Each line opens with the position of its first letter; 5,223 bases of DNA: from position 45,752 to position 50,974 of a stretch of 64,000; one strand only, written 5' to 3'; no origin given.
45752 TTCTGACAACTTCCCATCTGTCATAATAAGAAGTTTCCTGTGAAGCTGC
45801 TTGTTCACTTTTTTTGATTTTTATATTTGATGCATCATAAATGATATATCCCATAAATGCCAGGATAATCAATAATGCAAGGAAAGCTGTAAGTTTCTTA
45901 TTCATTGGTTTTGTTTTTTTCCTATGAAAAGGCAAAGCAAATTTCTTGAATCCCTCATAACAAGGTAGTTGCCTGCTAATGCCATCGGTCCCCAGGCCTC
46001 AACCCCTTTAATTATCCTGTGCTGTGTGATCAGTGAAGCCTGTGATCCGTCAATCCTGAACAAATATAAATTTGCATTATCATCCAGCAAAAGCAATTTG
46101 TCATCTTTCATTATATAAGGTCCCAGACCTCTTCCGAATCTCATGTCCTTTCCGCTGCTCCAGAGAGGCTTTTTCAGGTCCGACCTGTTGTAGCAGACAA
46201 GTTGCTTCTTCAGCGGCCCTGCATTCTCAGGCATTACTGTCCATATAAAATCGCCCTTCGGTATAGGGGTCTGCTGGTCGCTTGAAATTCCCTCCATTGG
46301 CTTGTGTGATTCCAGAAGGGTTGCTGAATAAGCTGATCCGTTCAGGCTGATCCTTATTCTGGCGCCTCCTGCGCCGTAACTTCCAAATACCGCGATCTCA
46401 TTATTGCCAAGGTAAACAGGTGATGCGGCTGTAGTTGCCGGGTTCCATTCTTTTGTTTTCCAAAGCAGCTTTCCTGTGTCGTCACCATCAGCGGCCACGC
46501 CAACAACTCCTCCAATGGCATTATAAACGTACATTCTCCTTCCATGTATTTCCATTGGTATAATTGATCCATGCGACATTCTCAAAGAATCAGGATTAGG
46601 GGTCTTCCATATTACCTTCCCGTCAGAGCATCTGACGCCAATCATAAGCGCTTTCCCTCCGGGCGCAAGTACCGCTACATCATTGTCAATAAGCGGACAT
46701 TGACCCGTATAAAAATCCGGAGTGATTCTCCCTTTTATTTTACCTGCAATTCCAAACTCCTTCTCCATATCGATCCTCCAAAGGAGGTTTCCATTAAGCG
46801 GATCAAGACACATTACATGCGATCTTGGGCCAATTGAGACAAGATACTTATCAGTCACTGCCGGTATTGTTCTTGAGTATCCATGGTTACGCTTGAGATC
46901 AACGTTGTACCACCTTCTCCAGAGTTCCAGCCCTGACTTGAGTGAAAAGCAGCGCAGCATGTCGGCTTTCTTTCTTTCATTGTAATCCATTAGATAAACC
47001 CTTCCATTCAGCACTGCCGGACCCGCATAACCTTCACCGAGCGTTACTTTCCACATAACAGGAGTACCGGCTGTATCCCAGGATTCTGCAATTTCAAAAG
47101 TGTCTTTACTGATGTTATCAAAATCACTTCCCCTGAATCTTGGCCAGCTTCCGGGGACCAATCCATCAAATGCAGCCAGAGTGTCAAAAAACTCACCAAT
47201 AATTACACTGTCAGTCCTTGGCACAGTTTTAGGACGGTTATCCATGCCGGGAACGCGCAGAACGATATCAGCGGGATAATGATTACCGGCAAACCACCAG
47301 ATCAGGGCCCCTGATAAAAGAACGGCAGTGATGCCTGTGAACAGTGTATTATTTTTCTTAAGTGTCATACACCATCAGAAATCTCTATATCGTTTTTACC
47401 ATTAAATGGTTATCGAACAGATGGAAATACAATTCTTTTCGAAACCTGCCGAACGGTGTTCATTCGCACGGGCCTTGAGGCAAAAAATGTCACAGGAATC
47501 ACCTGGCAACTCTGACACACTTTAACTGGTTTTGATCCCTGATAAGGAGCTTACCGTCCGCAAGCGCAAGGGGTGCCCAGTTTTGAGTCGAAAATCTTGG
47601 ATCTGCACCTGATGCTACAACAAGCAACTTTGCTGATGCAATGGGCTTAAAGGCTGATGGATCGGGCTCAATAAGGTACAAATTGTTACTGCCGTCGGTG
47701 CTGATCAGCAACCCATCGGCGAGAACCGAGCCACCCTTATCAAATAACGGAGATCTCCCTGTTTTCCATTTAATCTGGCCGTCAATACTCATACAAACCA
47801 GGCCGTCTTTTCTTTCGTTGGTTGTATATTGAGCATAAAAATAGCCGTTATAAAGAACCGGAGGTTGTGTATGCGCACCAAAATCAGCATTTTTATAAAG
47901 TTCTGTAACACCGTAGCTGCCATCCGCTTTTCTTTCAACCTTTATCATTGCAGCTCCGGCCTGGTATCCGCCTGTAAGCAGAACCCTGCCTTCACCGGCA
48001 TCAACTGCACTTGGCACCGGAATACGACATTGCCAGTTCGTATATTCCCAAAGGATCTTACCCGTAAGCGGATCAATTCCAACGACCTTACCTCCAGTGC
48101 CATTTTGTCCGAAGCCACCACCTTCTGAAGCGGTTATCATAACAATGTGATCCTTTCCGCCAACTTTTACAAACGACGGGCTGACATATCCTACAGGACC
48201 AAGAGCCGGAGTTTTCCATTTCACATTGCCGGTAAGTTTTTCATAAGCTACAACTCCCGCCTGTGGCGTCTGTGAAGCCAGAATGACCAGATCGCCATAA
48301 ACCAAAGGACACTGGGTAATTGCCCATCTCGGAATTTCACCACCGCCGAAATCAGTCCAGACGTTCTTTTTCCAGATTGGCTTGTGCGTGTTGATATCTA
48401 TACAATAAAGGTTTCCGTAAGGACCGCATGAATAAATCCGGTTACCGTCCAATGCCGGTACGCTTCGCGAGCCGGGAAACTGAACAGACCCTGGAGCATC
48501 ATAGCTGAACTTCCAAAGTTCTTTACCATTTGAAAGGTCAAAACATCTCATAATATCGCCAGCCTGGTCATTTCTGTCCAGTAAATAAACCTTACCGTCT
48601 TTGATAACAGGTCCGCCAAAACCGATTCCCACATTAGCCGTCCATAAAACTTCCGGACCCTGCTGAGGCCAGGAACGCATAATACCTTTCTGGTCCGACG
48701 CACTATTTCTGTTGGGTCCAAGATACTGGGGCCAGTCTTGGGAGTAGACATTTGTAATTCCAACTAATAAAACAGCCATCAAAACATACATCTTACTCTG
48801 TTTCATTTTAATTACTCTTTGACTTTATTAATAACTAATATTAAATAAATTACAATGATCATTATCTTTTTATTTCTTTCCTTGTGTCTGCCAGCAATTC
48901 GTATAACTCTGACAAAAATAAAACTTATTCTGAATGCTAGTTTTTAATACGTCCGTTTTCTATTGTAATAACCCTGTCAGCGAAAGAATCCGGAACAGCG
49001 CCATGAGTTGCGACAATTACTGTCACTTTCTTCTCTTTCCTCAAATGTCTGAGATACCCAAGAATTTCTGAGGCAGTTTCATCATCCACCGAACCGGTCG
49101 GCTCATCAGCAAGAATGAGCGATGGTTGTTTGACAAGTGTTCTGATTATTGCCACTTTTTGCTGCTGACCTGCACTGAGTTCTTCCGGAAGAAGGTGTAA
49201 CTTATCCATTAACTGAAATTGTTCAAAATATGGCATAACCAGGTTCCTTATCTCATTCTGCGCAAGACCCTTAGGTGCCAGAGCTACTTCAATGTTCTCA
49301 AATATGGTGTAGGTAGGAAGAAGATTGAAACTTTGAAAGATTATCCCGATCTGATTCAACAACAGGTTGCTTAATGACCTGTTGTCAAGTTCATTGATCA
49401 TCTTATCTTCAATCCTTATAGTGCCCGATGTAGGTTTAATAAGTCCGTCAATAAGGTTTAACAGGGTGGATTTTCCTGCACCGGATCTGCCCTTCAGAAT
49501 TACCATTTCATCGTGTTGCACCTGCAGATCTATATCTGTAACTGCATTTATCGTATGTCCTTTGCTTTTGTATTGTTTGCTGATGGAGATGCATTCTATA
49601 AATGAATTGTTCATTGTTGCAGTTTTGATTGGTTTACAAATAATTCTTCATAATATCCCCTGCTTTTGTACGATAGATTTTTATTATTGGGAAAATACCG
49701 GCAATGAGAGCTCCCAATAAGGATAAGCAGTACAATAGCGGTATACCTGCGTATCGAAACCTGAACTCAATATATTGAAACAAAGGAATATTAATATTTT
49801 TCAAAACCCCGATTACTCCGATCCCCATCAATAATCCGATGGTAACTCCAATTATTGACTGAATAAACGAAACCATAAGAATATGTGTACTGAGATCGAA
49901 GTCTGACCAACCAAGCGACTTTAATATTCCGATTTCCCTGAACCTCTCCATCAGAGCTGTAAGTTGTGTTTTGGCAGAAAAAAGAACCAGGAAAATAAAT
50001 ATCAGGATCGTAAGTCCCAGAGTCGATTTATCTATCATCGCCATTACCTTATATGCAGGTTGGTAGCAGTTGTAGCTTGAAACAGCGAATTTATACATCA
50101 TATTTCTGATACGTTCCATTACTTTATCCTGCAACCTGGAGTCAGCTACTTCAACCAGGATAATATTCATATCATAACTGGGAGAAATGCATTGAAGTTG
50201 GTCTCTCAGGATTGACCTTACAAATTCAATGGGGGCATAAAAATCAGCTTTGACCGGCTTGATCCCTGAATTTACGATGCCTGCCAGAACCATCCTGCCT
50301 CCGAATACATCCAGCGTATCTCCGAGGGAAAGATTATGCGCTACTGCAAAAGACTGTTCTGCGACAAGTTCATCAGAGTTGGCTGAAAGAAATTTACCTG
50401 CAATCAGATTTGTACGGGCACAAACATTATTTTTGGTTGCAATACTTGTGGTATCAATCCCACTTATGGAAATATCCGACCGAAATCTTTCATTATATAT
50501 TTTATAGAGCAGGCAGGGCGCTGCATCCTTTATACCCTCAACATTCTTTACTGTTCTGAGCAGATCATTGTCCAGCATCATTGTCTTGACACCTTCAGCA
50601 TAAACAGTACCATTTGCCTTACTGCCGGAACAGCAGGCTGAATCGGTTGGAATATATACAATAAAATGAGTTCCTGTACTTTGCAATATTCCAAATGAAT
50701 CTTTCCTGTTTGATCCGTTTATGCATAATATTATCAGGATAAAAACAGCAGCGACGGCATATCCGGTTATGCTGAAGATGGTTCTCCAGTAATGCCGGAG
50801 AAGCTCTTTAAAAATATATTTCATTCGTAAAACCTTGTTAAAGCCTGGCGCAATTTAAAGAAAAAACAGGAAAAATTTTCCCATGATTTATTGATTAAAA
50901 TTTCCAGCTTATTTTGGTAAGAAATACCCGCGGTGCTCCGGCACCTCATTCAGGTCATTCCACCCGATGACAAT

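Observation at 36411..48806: Orphan redox operon: an NADH-type flavoprotein module and a NapG/NapH-like membrane Fe-S conduit encoded with periplasmic beta-propellers, with no recognisable terminal enzyme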

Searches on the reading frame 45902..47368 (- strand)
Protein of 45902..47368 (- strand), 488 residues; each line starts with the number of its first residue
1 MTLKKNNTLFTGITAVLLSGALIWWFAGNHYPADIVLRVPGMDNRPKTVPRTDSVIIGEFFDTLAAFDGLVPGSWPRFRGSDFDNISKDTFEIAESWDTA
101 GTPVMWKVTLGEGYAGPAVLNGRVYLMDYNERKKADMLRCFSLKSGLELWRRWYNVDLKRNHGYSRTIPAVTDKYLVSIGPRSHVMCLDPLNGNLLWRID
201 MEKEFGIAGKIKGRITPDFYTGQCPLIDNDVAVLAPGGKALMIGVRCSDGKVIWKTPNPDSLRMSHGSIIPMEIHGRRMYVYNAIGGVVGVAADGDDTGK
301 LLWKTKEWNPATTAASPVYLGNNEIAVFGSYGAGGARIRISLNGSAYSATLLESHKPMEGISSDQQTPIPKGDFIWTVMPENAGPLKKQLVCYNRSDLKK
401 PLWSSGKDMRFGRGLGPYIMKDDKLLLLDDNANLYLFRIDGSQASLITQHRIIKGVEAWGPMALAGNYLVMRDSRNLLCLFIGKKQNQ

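Call 3: search_protein_families(library=pfam, proteins=[window:45902-47368:-], max_evalue=0.01)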
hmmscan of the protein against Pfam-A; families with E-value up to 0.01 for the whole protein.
window:45902-47368:- (488 aa): 2 families
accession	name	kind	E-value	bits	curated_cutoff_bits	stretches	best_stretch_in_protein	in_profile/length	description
PF13360.13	PQQ_2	-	2.9e-15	57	27.6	1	138-397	5-226/233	Outer membrane protein assembly factor BamB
PF13570.13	Beta-prop_ACSF4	-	0.0089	15.9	133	0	164-202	217-254/329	Beta-alanine-activating enzyme, beta-propeller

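Call 4: search_protein_families(library=ncbifam, proteins=[window:45902-47368:-], max_evalue=0.01)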
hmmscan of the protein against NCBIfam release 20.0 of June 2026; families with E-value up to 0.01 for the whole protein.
window:45902-47368:- (488 aa): 2 families
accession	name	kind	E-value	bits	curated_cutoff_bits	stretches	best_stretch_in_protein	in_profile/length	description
TIGR03300.1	assembly_YfgL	equivalog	8.4e-05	21.4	285.2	0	151-256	42-131/377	outer membrane protein assembly factor BamB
NF008351.0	PRK11138.1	equivalog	0.00049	18.7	423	0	162-256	58-146/394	outer membrane protein assembly factor BamB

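Call 32: find_homologous_proteins(query=window:45902-47368:-)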
Query window:45902-47368:- (488 aa): 4036 proteins with E <= 0.001 among 8000 candidates; the best 120 are listed.
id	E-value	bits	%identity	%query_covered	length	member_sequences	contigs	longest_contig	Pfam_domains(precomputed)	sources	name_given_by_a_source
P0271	0.0e+0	1145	100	100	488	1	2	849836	PF13360.14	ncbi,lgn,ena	-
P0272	7.1e-288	973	82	100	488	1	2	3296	PF13360.14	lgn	-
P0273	3.6e-285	964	81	99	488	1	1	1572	PF13360.14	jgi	jgi:outer membrane protein assembly factor BamB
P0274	6.1e-285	964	80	100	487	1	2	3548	PF13360.14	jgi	jgi:outer membrane protein assembly factor BamB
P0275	3.3e-283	958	80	100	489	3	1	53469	PF13360.14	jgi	jgi:outer membrane protein assembly factor BamB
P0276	6.8e-283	957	80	100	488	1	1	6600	PF13360.14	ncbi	-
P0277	5.3e-282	954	78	100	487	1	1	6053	PF13360.14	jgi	jgi:outer membrane protein assembly factor BamB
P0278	7.9e-281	950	79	100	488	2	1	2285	PF13360.14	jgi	jgi:outer membrane protein assembly factor BamB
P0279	3.0e-280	948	79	100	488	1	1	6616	PF13360.14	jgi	jgi:outer membrane protein assembly factor BamB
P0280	1.3e-278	943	77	99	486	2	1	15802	PF13360.14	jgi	jgi:outer membrane protein assembly factor BamB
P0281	1.7e-278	942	77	100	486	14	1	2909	PF13360.14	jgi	jgi:outer membrane protein assembly factor BamB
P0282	5.2e-278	941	78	99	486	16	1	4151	PF13360.14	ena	-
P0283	2.5e-277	938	77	100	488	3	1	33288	PF13360.14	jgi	jgi:outer membrane protein assembly factor BamB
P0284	3.8e-277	938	78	100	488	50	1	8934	PF13360.14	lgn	-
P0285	2.0e-276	936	77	100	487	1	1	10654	PF13360.14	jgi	-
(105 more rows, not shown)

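Call 47: predict_structure(alignment_id=A4)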
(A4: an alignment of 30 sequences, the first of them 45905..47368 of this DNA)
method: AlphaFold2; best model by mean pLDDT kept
length: 488 residues; sequences in the alignment: 30
mean_pLDDT: 78.2   pTM: 0.80
mean pLDDT of the five models: 78.2, 71.1, 69.5, 65.3, 64.3
residues with pLDDT >= 90: 145; 70-90: 214; 50-70: 81; < 50: 48
segments of 3 or more residues with pLDDT < 50: 1-4, 31-51, 100-102, 157-162, 214-219
pLDDT, mean of each block of 10 residues (from residue 1): 53 83 72 38 44 56 88 73 75 74 76 84 89 81 93 64 68 90 83 89 73 49 80 78 92 80 70 92 81 91 85 80 87 84 92 82 77 87 63 90 84 76 89 89 91 66 89 85 71
secondary structure, 60 per line:
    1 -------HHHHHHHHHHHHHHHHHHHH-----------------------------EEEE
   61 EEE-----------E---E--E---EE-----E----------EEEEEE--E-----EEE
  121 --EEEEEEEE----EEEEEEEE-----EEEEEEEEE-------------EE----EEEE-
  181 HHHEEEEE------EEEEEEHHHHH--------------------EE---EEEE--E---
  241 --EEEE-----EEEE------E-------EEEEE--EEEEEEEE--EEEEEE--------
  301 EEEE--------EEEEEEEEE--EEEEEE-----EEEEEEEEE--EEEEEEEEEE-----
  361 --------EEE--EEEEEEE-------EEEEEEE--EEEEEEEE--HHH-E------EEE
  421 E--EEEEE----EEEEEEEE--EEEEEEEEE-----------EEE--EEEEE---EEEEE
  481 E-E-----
elements in order: H8-27 E57-63 E104-109 E118-120 E123-130 E135-142 E148-156 E176-179 E184-188 E195-200 H201-205 E231-234 E243-246 E252-255 E270-274 E277-284 E287-292 E301-304 E313-321 E324-329 E335-343 E346-355 E369-371 E374-380 E388-394 E397-404 E418-421 E424-428 E433-440 E443-451 E463-465 E468-472 E476-481
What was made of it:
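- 45902..47368 (-): P4: N-terminally membrane-anchored propeller. The most conserved periplasmic component without Fe-S motifs, and the candidate reaction site. AF2 model pLDDT 78, pTM 0.80 (call 47).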

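Call 50: fold_search(model_id=the predicted structure, library=pdb)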
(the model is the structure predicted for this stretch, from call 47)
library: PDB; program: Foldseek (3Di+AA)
matches with E <= 10: 1492; with E <= 0.001: 941
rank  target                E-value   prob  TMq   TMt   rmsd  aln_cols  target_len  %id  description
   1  9cnx_B                2.1e-16  1.00  0.53  0.70   7.2       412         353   14  CryoEM structure of BAM in complex with the PTB1 closed-state inhibitor (in DDM detergent) (released 2024-12-25)
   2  8bvq_B                4.4e-16  1.00  0.54  0.70   7.6       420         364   14  E. coli BAM complex (BamABCDE) bound to darobactin B (released 2023-05-24)
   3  7cqy_F                6.6e-16  1.00  0.57  0.62   7.1       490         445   14  Tetrathionate hydrolase from Acidithiobacillus ferrooxidans mutant - D325N (released 2021-01-27)
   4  8bwc_B                1.3e-15  1.00  0.50  0.64   8.9       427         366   14  E. coli BAM complex (BamABCDE) wild-type (released 2023-05-24)
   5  3p1l                  1.6e-15  1.00  0.54  0.71   6.9       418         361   14  Crystal structure of Escherichia coli BamB, a lipoprotein component of the beta-barrel assembly machinery complex, nativ (released 2010-12-22)
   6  9p1u_B                1.9e-15  1.00  0.52  0.71   6.6       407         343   15  beta-barrel assembly machine from Escherichia coli in an late state of LptD assembly (released 2026-03-11)
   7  3prw                  1.9e-15  1.00  0.52  0.69   7.6       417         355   14  Crystal structure of the lipoprotein BamB (released 2011-01-19)
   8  9hg9_B                1.9e-15  1.00  0.52  0.66   9.2       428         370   15  BAM-SurA-darobactin complex in the swing-in state (released 2025-04-16)
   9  7cqy_A                2.0e-15  1.00  0.57  0.65   7.3       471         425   14  Tetrathionate hydrolase from Acidithiobacillus ferrooxidans mutant - D325N (released 2021-01-27)
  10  3q7o                  2.3e-15  1.00  0.52  0.67   8.7       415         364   14  The crystal structure of BamB from the BAM complex in spacegroup P213 (released 2011-02-09)
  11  8qpv_B                2.7e-15  1.00  0.52  0.68   7.2       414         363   14  Handover Complex: BAM bound OmpX and extended SurA (released 2024-09-25)
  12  6lys_B                2.9e-15  1.00  0.52  0.70   7.8       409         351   15  Structure of the BAM complex (released 2021-01-13)
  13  8adg_B                3.3e-15  1.00  0.51  0.67   9.4       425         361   14  Cryo-EM structure of Darobactin 22 bound BAM complex (released 2023-01-11)
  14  7cqy_C                4.1e-15  1.00  0.56  0.65   8.8       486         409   15  Tetrathionate hydrolase from Acidithiobacillus ferrooxidans mutant - D325N (released 2021-01-27)
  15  5d0o_B                4.5e-15  1.00  0.53  0.71   7.1       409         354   15  BamABCDE complex, outer membrane beta barrel assembly machinery entire complex (released 2016-03-09)
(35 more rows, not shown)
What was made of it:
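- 45902..47368 (-): Nearest folds are BamB and tetrathionate hydrolase at about 14% identity (call 50).
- P4's nearest folds are the scaffold BamB and the cofactor-less tetrathionate hydrolase, at 14% identity (call 50). The propellers' best structural matches are BamB (call 50).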

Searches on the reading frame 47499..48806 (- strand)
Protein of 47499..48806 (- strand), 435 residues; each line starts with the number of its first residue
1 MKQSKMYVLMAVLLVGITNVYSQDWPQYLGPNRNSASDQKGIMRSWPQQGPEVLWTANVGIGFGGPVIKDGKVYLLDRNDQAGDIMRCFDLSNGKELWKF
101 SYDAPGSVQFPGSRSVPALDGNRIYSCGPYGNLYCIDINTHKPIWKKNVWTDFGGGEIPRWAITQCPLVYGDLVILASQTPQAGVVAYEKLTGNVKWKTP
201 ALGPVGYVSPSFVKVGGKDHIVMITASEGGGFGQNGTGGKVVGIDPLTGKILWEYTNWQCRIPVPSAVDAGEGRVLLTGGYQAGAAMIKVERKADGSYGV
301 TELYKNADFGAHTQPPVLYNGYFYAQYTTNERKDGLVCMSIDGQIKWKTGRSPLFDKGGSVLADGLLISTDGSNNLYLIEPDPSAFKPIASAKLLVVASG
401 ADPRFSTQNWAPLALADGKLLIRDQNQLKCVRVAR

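Call 3: search_protein_families(library=pfam, proteins=[window:47499-48806:-], max_evalue=0.01)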
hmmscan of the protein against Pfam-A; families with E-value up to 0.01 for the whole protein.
window:47499-48806:- (435 aa): 3 families
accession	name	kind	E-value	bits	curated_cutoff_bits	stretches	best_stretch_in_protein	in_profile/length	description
PF13360.13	PQQ_2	-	6.1e-22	78.8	27.6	1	83-348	3-232/233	Outer membrane protein assembly factor BamB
PF01011.28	PQQ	-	7.3e-08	32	26.7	0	128-200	494-575/595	Glucose/ethanol/alcohol dehydrogenase, beta-propeller domain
PF13570.13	Beta-prop_ACSF4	-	4.3e-06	26.8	133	1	86-226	73-192/329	Beta-alanine-activating enzyme, beta-propeller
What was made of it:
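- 47499..48806 (-): P5: secreted (signal peptide, no lipobox) eight-blade-type PQQ_2/BamB-like propeller. A variable-copy paralogue of P4. PQQ_2 78.8 bits (call 3).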

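Call 4: search_protein_families(library=ncbifam, proteins=[window:47499-48806:-], max_evalue=0.01)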
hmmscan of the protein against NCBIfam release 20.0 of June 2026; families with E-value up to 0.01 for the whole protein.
window:47499-48806:- (435 aa): 6 families
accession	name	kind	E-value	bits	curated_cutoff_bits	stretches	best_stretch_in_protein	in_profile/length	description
TIGR03075.1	PQQ_enz_alc_DH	subfamily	1.3e-13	50.4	480.05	2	97-255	50-197/530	PQQ-dependent dehydrogenase, methanol/ethanol family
TIGR03300.1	assembly_YfgL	equivalog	2.9e-10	39.4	285.2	1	113-257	57-173/377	outer membrane protein assembly factor BamB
NF008351.0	PRK11138.1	equivalog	4.5e-07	28.7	423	1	52-198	141-281/394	outer membrane protein assembly factor BamB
TIGR04528.1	acido_non_PQQ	subfamily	5e-07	28.9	650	1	87-201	70-181/493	acido-empty-quinoprotein group A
NF053615.1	SerThrKinAfsKStmc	equivalog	0.0015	17.3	1300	1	69-259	618-794/809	protein serine/threonine kinase AfsK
TIGR03074.1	PQQ_membr_DH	subfamily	0.0019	16.1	832.65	0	63-104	702-741/783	membrane-bound PQQ-dependent dehydrogenase, glucose/quinate/shikimate family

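Call 18: search_solved_structures(query=window:47499-48806:-, max_evalue=0.01)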
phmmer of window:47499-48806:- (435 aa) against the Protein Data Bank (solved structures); distinct sequences matched with E-value up to 0.01: 5.
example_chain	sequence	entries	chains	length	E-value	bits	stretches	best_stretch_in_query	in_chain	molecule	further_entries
6l8a_A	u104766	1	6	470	4.3e-08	35.5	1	56-156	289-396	Tetrathionate hydrolase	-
7cqy_A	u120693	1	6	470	4.7e-08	35.4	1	56-156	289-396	Tetrathionate hydrolase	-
4imm_A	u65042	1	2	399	7.7e-08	34.7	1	82-191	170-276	Outer membrane assembly lipoprotein YfgL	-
4hdj_A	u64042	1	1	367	4.3e-07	32.3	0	71-207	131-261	Outer membrane protein assembly factor BamB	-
9pxg_B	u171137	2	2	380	4.9e-07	32.1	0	71-207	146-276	Outer membrane protein assembly factor BamB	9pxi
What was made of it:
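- Closest known: BamB and tetrathionate hydrolase. Same: These are the best fold and sequence matches of P4 and P5 (calls 18, 50).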

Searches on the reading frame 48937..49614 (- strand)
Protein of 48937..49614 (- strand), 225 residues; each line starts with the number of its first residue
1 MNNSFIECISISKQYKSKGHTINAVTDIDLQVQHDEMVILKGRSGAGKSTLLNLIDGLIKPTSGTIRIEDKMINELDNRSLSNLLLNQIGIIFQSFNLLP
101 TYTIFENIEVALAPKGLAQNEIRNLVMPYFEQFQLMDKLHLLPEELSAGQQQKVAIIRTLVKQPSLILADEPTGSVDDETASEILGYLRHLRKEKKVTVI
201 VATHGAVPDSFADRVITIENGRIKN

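Call 40: search_protein_families(library=pfam, proteins=[window:48937-49614:-], max_evalue=0.001)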
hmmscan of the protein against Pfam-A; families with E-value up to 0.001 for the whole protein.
window:48937-49614:- (225 aa): 5 families
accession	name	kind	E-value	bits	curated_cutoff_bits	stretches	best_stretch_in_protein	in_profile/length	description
PF00005.33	ABC_tran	-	8.2e-32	111.1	25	1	26-173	2-136/137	ABC transporter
PF03193.22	RsgA_GTPase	-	3.2e-05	24.3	30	1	23-67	95-138/174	RsgA GTPase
PF13304.12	AAA_21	-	7.6e-05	23.4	27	0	38-58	2-22/304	AAA domain, putative AbiEii toxin, Type IV TA system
PF02463.25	SMC_N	-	0.00011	22.1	40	1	34-218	23-211/220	RecF/RecN/SMC N terminal domain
PF13555.12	AAA_29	-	0.00039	20.6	27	1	30-61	17-48/61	P-loop containing region of AAA domain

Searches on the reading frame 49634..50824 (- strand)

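Call 40: search_protein_families(library=pfam, proteins=[window:49634-50824:-], max_evalue=0.001)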
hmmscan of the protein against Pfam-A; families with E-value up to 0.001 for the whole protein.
window:49634-50824:- (396 aa): 1 family
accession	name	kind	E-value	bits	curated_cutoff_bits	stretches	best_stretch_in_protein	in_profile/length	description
PF02687.27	FtsX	-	2.1e-14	54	25.5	1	272-386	4-118/120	FtsX-like permease C-terminal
